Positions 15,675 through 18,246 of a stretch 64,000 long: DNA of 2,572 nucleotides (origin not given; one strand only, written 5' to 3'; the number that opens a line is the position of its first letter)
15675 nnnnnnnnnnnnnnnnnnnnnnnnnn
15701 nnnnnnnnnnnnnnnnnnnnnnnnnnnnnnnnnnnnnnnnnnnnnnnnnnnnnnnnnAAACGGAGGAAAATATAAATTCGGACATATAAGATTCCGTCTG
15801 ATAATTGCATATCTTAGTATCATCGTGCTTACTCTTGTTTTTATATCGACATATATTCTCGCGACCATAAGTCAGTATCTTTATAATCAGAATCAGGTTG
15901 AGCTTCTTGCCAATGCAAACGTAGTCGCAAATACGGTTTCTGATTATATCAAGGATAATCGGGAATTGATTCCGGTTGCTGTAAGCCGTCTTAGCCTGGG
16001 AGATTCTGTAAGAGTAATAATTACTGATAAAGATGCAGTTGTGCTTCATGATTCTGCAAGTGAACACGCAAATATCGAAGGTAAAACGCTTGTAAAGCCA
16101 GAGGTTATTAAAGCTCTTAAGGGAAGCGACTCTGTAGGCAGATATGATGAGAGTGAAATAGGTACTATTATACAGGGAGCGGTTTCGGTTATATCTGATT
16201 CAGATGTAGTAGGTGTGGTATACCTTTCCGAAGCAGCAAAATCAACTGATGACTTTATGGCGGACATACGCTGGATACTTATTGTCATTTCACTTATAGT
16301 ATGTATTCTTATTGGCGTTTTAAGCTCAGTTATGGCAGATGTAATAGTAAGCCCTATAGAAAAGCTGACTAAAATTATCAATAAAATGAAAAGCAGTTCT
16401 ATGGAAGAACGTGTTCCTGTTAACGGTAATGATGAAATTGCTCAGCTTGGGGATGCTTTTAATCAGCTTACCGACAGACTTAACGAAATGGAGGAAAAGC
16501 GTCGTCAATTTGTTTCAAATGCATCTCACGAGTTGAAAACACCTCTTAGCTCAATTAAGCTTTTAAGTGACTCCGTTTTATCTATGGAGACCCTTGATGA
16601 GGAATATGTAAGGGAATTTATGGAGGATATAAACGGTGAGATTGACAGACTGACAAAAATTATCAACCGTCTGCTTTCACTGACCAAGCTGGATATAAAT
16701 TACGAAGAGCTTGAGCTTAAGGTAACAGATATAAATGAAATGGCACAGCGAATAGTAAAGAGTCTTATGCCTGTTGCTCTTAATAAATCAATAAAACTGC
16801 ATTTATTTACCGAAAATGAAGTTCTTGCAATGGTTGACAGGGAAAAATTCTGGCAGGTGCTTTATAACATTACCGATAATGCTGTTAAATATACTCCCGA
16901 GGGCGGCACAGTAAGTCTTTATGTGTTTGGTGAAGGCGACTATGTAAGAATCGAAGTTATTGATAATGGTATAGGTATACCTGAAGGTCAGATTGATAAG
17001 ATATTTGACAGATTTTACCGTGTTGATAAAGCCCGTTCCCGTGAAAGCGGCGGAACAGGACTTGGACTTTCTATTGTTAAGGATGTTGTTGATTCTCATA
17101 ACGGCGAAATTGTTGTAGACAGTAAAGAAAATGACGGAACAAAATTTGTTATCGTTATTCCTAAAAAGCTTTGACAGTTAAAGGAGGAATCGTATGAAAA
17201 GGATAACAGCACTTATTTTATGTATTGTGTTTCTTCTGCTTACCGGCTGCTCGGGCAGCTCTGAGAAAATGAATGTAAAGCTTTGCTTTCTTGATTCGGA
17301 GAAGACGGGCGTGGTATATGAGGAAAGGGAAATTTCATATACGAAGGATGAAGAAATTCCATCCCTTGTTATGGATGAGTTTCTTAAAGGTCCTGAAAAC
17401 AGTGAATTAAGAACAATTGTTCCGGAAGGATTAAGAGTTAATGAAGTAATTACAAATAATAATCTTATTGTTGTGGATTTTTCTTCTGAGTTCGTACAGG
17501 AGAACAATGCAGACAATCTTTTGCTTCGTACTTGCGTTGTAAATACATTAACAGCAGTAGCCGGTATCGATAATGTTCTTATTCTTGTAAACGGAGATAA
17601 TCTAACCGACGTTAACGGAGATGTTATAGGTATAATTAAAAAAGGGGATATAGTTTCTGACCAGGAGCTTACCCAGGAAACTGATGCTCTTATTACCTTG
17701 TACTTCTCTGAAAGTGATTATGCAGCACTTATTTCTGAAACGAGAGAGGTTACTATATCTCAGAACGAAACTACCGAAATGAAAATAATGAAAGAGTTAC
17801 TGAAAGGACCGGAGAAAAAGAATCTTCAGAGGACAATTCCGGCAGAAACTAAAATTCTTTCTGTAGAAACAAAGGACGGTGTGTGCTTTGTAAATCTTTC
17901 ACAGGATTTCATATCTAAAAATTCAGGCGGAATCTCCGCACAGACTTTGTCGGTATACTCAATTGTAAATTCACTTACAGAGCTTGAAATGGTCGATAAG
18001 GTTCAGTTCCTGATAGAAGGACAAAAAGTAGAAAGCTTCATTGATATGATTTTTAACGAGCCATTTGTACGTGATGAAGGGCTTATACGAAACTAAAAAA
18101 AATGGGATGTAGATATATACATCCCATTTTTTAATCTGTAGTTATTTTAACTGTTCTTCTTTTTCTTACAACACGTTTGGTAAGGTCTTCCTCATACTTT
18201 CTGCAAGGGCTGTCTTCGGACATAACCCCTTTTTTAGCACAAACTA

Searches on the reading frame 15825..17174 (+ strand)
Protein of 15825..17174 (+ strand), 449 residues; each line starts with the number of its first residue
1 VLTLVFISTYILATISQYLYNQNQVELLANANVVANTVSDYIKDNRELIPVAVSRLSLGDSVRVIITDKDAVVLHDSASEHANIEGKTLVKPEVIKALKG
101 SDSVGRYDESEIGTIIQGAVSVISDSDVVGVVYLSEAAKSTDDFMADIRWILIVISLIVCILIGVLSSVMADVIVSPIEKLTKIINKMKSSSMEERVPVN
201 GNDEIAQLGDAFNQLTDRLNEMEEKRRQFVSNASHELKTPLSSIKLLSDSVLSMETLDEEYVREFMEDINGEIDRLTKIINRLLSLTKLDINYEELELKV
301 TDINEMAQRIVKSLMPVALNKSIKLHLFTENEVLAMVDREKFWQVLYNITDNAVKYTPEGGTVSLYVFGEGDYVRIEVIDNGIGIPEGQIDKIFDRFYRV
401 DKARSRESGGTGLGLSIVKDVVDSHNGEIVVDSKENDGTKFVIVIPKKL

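Call 3: search_protein_families(library=pfam, proteins=[window:15825-17174:+], max_evalue=0.01)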
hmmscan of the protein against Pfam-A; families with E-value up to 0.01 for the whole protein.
window:15825-17174:+ (449 aa): 3 families
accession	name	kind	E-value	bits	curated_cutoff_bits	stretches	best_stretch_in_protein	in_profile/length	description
PF02518.31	HATPase_c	-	6.9e-31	107.4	26.4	1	338-448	2-110/111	Histidine kinase-, DNA gyrase B-, and HSP90-like ATPase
PF00512.31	HisKA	-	1.2e-15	57.8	26.9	1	226-290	2-64/66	His Kinase A (phospho-acceptor) domain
PF00672.30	HAMP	-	4.6e-12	46.5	25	1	171-221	3-53/53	HAMP domain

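Call 5: search_protein_families(library=ncbifam, proteins=[window:15825-17174:+], max_evalue=0.001)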
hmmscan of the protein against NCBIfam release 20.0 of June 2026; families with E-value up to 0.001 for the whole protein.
window:15825-17174:+ (449 aa): 90 families (the best 25 are shown)
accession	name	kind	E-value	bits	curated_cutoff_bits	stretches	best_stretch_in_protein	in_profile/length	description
NF033092.0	HK_WalK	equivalog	5.7e-93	312.5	725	2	221-446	367-593/594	cell wall metabolism sensor histidine kinase WalK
NF046044.1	PnpS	equivalog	2.8e-80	270.2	400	1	219-446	163-390/390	two-component system histidine kinase PnpS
NF040691.1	MtrAB_MtrB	equivalog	2.8e-65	221.3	450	1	108-448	147-493/507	MtrAB system histidine kinase MtrB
TIGR01386.1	cztS_silS_copS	subfamily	2.1e-63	214.9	292.55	1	2-445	18-456/457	heavy metal sensor histidine kinase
TIGR02966.1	phoR_proteo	equivalog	3.5e-60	203.8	334.2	1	218-444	106-332/333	phosphate regulon sensor histidine kinase PhoR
NF008312.0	PRK11100.1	equivalog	1.3e-58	199.1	356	1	61-447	92-474/477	two-component system sensor histidine kinase CreC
NF041735.1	hist_kin_RppB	equivalog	1.7e-57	195.2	400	1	225-446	215-438/438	two-component system sensor histidine kinase RppB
NF047874.1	MASE3_PAS_HK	subfamily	6.7e-56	190.4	560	1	215-448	387-626/655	MASE3 domain-containing sensor histidine kinase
NF012163.2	BaeS_SmeS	equivalog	4.1e-53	180.9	500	1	121-444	131-455/457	sensor histidine kinase efflux regulator BaeS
NF041210.1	his_kin_PieS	equivalog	6.7e-50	170.4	850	1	3-447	20-470/474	two component system sensor histidine kinase PieS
NF053855.1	HisKinPhoRBctds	equivalog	7.6e-50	169.9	500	1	221-447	356-583/583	two-component system sensor histidine kinase PhoR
NF033093.1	HK_VicK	exception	9.4e-50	169.5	680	1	222-446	205-434/448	cell wall metabolism sensor histidine kinase VicK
NF007837.0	PRK10549.1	equivalog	3.4e-49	167.8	603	1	144-447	161-458/466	envelope stress sensor histidine kinase BaeS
NF007007.0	PRK09470.1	equivalog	1.4e-48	166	486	1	110-446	127-458/463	envelope stress sensor histidine kinase CpxA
NF033091.0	HK_VanS_ACDEFG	equivalog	1.1e-47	162.6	400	1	164-446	5-293/293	vancomycin resistance histidine kinase VanS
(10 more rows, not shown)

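Call 47: find_homologous_proteins(query=window:15825-17174:+, max_evalue=1e-40)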
Query window:15825-17174:+ (449 aa): 6588 proteins with E <= 1e-40 among 8000 candidates; the best 120 are listed.
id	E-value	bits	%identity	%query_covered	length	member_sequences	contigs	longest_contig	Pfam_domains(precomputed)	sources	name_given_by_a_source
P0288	1.1e-260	882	91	100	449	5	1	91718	PF00672.31,PF02518.32,PF00512.32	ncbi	-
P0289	5.8e-250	847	88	100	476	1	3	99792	PF00672.31,PF02518.32,PF00512.32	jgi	-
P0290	3.9e-200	683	71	100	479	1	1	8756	PF00672.31,PF02518.32,PF00512.32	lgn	-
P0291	9.3e-200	682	71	100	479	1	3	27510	PF00672.31,PF02518.32,PF00512.32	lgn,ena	-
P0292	9.3e-200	682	71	100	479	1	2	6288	PF00672.31,PF02518.32,PF00512.32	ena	-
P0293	5.5e-199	679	71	100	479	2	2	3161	PF00672.31,PF02518.32,PF00512.32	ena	-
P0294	1.7e-187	641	68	98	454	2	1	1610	PF00672.31,PF02518.32,PF00512.32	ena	-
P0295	1.3e-183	629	66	100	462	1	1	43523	PF02518.32,PF00512.32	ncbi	-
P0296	4.9e-183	627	65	100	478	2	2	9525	PF00672.31,PF02518.32,PF00512.32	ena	-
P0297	5.3e-183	627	65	100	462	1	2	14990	PF02518.32,PF00512.32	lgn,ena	-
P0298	6.3e-183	626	66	100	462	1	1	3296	PF00672.31,PF02518.32,PF00512.32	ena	-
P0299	6.5e-183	626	66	100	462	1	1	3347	PF02518.32,PF00512.32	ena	-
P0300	1.8e-182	625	66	100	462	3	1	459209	PF02518.32,PF00512.32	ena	-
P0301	3.7e-182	624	65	100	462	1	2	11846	PF02518.32,PF00512.32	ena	-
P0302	1.3e-181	622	65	100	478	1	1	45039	PF00672.31,PF02518.32,PF00512.32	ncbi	-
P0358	3.8e-134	466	51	97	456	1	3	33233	PF00672.31,PF02518.32,PF00512.32,PF13589.13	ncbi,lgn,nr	ncbi:MAG: hypothetical protein PWQ70_1023 [Clostridiales bacterium]|nr:hypothetical protein [Clostri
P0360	3.6e-132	459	50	98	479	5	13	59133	PF00672.31,PF02518.32,PF00512.32,PF13589.13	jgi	-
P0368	7.7e-123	428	49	97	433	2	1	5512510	PF00672.31,PF02518.32,PF00512.32,PF13589.13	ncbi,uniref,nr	ncbi:ATP-binding protein [Petroclostridium sp. X23]|uniref:ATP-binding protein n=1 Tax=Petroclostrid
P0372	2.1e-121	424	47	98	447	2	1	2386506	PF00672.31,PF02518.32,PF00512.32,PF13589.13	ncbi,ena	-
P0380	6.5e-109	383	43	100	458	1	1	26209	PF00672.31,PF02518.32,PF00512.32,PF13589.13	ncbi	-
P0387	4.9e-104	367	44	98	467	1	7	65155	PF02518.32,PF00512.32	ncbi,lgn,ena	-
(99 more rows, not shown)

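Call 48: find_encoding_contigs(protein=P0368, flank=7000, max_places=2)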
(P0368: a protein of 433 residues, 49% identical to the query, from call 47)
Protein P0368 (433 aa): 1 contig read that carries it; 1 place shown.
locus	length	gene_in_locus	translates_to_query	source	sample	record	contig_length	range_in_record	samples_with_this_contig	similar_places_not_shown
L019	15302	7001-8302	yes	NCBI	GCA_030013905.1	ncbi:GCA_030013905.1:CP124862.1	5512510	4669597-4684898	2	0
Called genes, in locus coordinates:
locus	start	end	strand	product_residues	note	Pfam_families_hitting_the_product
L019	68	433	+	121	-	PF02410:RsfS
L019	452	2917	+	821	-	PF00133:tRNA-synt_1, PF01406:tRNA-synt_1e (faint), PF01921:tRNA-synt_1f (faint), PF09334:tRNA-synt_1g, PF13603:tRNA-synt_1_2, PF00133:tRNA-synt_1, PF09334:tRNA-synt_1g, PF08264:Anticodon_1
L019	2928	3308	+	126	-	PF01042:Ribonuc_L-PSP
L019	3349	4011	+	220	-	PF00834:Ribul_P_3_epim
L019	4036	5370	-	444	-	PF00768:Peptidase_S11, PF13354:Beta-lactamase2, PF07943:PBP5_C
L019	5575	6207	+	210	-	PF10531:SLBB, PF22461:SLBB_2 (weak), PF12826:HHH_2 (faint), PF12836:HHH_3, PF14520:HHH_5 (faint), PF00633:HHH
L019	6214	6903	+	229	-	PF00072:Response_reg, PF00486:Trans_reg_C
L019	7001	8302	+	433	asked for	PF00672:HAMP, PF00512:HisKA, PF02518:HATPase_c, PF13589:HATPase_c_3 (weak)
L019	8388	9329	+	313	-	PF10646:Germane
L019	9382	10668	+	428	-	PF01053:Cys_Met_Meta_PP, PF01041:DegT_DnrJ_EryC1 (weak)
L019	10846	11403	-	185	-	PF13406:SLT_2 (faint), PF01464:SLT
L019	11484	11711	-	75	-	-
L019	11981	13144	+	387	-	PF00155:Aminotran_1_2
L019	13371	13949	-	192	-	PF01174:SNO, PF07685:GATase_3, PF03575:Peptidase_S51 (weak)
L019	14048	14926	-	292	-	PF01680:SOR_SNZ, PF01207:Dus (faint), PF05690:ThiG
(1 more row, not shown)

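Call 49: find_encoding_contigs(protein=P0372, flank=7000, max_places=2)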
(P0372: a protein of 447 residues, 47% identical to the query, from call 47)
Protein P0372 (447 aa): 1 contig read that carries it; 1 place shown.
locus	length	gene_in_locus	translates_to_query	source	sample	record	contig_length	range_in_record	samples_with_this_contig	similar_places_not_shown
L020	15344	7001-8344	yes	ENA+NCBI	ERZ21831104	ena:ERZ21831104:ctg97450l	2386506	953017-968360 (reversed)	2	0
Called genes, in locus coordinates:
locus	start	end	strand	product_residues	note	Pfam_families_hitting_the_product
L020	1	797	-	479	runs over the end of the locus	PF03209:PUCC (weak), PF07690:MFS_1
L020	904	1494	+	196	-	PF03551:PadR, PF10400:Vir_act_alpha_C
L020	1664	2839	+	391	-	PF00990:GGDEF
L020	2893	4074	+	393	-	PF00990:GGDEF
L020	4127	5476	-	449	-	PF00768:Peptidase_S11, PF13354:Beta-lactamase2 (weak), PF07943:PBP5_C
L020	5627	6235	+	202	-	PF10531:SLBB, PF22461:SLBB_2, PF00633:HHH (faint), PF12836:HHH_3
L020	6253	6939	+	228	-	PF00072:Response_reg, PF00486:Trans_reg_C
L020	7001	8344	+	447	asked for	PF00672:HAMP, PF00512:HisKA, PF02518:HATPase_c, PF13589:HATPase_c_3 (weak)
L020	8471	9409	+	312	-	PF10646:Germane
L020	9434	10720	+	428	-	PF01053:Cys_Met_Meta_PP, PF00155:Aminotran_1_2 (weak), PF01041:DegT_DnrJ_EryC1, PF00266:Aminotran_5 (weak)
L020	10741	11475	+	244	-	PF23023:Anti-Pycsar_Apyc1, PF00753:Lactamase_B, PF16661:Lactamase_B_6 (faint), PF12706:Lactamase_B_2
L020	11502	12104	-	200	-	PF01464:SLT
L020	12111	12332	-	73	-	-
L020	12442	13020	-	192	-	PF01174:SNO, PF07685:GATase_3, PF03575:Peptidase_S51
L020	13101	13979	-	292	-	PF01680:SOR_SNZ, PF05690:ThiG (weak)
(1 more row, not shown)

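Call 50: find_encoding_contigs(protein=P0360, flank=7000, max_places=2)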
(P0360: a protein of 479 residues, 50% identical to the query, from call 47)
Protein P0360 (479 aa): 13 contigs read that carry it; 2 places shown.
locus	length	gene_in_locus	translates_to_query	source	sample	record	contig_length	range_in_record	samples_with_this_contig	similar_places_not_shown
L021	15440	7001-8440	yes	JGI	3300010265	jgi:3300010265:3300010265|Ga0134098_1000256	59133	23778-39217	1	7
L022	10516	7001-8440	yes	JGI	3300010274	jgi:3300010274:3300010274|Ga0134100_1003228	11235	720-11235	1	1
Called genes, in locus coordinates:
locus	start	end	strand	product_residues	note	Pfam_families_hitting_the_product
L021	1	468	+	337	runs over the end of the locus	PF01384:PHO4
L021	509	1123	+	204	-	PF01865:PhoU_div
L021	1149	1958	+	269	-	PF04018:VCA0040-like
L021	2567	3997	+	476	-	PF04055:Radical_SAM, PF06968:BATS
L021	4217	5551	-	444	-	PF00768:Peptidase_S11, PF13354:Beta-lactamase2, PF07943:PBP5_C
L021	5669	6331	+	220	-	PF10531:SLBB, PF22461:SLBB_2 (weak), PF00633:HHH (weak), PF03934:T2SSK (weak), PF12836:HHH_3, PF14520:HHH_5 (faint)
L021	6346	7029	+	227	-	PF00072:Response_reg, PF00486:Trans_reg_C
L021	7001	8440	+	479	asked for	PF00672:HAMP, PF00512:HisKA, PF02518:HATPase_c, PF13589:HATPase_c_3 (weak)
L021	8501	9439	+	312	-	PF10646:Germane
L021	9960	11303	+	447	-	PF01554:MatE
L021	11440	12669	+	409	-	PF07833:Cu_amine_oxidN1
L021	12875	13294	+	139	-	-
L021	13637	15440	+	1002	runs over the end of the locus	PF12799:LRR_4 (weak), PF23598:LRR_14, PF12799:LRR_4, PF13855:LRR_8 (weak), PF12799:LRR_4, PF13855:LRR_8 (weak), PF12799:LRR_4, PF02368:Big_2, +4 more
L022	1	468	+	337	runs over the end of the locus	PF01384:PHO4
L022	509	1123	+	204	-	PF01865:PhoU_div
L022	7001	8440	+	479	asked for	PF00672:HAMP, PF00512:HisKA, PF02518:HATPase_c, PF13589:HATPase_c_3 (weak)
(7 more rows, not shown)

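Call 54: find_encoding_contigs(protein=P0358, flank=5000, max_places=1)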
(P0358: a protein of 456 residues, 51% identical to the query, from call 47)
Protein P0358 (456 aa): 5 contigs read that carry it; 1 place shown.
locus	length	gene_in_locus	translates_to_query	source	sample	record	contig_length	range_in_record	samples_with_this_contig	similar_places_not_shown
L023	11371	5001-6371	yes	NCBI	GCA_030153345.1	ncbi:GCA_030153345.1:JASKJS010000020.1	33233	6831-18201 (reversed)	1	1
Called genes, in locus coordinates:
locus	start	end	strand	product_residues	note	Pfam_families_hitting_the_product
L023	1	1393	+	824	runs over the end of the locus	PF00133:tRNA-synt_1, PF01406:tRNA-synt_1e (faint), PF09334:tRNA-synt_1g, PF13603:tRNA-synt_1_2, PF00133:tRNA-synt_1, PF09334:tRNA-synt_1g, PF08264:Anticodon_1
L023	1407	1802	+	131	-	PF01042:Ribonuc_L-PSP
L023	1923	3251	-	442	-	PF00768:Peptidase_S11, PF13354:Beta-lactamase2, PF07943:PBP5_C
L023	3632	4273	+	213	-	PF10531:SLBB, PF22461:SLBB_2 (weak), PF12836:HHH_3, PF00633:HHH, PF03934:T2SSK (weak), PF14520:HHH_5 (weak)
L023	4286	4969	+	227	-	PF00072:Response_reg, PF00486:Trans_reg_C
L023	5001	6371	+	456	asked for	PF00672:HAMP, PF00512:HisKA, PF02518:HATPase_c, PF13589:HATPase_c_3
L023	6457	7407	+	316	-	PF10646:Germane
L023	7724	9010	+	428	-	PF01053:Cys_Met_Meta_PP, PF01041:DegT_DnrJ_EryC1 (weak)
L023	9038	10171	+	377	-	PF00561:Abhydrolase_1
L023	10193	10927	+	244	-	PF23023:Anti-Pycsar_Apyc1, PF00753:Lactamase_B, PF12706:Lactamase_B_2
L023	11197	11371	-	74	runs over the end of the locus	-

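Call 55: find_encoding_contigs(protein=P0387, flank=5000, max_places=1)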
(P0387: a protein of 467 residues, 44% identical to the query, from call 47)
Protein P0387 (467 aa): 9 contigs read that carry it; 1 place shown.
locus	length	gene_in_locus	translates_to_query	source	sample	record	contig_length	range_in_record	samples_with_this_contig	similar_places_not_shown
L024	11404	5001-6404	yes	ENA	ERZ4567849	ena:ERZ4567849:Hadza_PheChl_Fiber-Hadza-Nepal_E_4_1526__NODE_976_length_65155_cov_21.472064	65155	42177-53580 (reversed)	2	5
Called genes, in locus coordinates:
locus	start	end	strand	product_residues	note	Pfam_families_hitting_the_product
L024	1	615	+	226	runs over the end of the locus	PF00300:His_Phos_1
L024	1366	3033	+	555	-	PF00753:Lactamase_B, PF12706:Lactamase_B_2 (weak), PF23023:Anti-Pycsar_Apyc1 (faint), PF22505:RNase_J_b_CASP, PF07521:RMMBL, PF17770:RNase_J_C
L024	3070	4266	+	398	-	PF00438:S-AdoMet_synt_N, PF02772:S-AdoMet_synt_M, PF02773:S-AdoMet_synt_C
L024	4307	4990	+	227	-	PF00072:Response_reg, PF00486:Trans_reg_C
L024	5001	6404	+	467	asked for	PF00512:HisKA, PF02518:HATPase_c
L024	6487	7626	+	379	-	PF00266:Aminotran_5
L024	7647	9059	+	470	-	PF01554:MatE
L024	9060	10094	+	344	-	PF14504:CAP_assoc_N, PF00188:CAP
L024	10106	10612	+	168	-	PF13238:AAA_18 (weak), PF13671:AAA_33 (weak), PF01202:SKI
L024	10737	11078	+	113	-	PF11969:DcpS_C, PF01230:HIT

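Call 56: find_encoding_contigs(protein=P0380, flank=5000, max_places=1)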
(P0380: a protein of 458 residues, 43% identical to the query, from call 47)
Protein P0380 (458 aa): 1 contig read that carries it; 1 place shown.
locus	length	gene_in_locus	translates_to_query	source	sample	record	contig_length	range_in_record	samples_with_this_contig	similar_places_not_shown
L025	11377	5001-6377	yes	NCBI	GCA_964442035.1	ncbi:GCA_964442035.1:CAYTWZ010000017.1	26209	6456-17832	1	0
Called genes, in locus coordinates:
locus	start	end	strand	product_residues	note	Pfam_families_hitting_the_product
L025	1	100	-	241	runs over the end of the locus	PF00756:Esterase, PF12146:Hydrolase_4 (faint)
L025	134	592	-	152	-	PF22811:Zn_ribbon_NrdR, PF03477:ATP-cone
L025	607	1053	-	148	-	PF02502:LacAB_rpiB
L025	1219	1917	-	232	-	PF00814:TsaD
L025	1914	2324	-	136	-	PF02367:TsaE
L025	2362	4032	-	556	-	PF01268:FTHFS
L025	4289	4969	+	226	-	PF00072:Response_reg, PF00486:Trans_reg_C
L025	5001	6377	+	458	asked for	PF00672:HAMP, PF00512:HisKA, PF02518:HATPase_c, PF13589:HATPase_c_3 (weak)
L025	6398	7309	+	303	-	PF10646:Germane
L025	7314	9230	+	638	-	PF00005:ABC_tran, PF02463:SMC_N (faint), PF13555:AAA_29 (faint), PF12848:ABC_tran_Xtn, PF00005:ABC_tran, PF13304:AAA_21 (weak)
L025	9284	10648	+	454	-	PF00860:Xan_ur_permease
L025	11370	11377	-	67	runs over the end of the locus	PF00269:SASP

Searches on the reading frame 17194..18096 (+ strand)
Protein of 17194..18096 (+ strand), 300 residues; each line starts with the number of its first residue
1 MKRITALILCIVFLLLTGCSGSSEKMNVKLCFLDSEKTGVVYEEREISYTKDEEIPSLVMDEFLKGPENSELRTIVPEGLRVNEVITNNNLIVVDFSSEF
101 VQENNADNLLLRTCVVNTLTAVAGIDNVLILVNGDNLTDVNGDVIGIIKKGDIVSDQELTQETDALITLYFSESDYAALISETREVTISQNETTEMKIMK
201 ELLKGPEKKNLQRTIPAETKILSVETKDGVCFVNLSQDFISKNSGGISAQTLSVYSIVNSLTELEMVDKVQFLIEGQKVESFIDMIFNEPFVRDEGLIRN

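Call 3: search_protein_families(library=pfam, proteins=[window:17194-18096:+], max_evalue=0.01)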
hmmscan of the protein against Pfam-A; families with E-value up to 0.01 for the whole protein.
window:17194-18096:+ (300 aa): 1 family
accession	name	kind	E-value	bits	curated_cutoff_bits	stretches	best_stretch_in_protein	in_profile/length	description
PF10646.14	Germane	-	1.7e-45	154.8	23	2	168-280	1-117/117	Sporulation and spore germination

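Call 5: search_protein_families(library=ncbifam, proteins=[window:17194-18096:+], max_evalue=0.001)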
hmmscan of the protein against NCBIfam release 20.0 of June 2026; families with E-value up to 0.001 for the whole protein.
window:17194-18096:+ (300 aa): 2 families
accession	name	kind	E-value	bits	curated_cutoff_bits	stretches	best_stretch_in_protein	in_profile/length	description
NF010140.0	PRK13615.1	equivalog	2.4e-07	29.8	881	1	162-278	165-284/557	lipoprotein LpqB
NF010141.1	PRK13616.1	equivalog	4.7e-05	22.1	602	0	153-215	156-215/584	MtrAB system accessory lipoprotein LpqB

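Call 65: find_related_loci(query=A5, collection=metagenome_contigs, flank=7500)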
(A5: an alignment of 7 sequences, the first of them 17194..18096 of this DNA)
Query A5 (300 aa) in metagenome_contigs; peptide patterns used: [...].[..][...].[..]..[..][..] (x = any residue, [..] = any of these).
600 stretches matched a pattern (row limit reached: there are more); 583 encode a relative of the query (tblastn E <= 1e-3); the best 80 are kept; 80 distinct loci.
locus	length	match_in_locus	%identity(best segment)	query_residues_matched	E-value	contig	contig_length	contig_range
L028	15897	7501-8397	40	1-298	1e-64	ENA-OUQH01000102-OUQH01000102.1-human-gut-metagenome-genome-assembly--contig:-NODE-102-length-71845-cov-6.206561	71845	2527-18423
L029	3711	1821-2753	39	1-298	2e-62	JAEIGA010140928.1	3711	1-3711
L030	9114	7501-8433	40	2-299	3e-62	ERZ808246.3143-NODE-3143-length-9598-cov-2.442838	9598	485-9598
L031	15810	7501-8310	42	30-298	3e-60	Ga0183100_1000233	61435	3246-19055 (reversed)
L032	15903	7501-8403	40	1-298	4e-60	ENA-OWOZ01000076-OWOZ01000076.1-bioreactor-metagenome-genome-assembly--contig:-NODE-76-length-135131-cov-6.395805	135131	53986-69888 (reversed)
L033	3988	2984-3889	37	4-300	6e-60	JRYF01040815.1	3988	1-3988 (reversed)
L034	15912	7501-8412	36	4-300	2e-55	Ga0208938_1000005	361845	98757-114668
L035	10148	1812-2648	37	22-298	3e-53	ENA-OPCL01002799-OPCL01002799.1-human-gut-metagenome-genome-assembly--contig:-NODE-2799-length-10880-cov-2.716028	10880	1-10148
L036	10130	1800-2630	36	23-298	4e-53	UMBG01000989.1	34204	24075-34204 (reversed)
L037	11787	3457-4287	37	23-298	3e-53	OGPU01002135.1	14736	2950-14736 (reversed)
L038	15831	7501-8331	36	23-298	4e-53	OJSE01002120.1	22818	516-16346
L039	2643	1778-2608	37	23-298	1e-53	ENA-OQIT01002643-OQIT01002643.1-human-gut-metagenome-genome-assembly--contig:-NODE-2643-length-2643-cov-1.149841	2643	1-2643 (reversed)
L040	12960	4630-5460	37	23-298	3e-53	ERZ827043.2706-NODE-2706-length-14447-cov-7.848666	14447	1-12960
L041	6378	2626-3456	38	28-300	2e-53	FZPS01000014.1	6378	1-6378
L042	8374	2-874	36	10-298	3e-53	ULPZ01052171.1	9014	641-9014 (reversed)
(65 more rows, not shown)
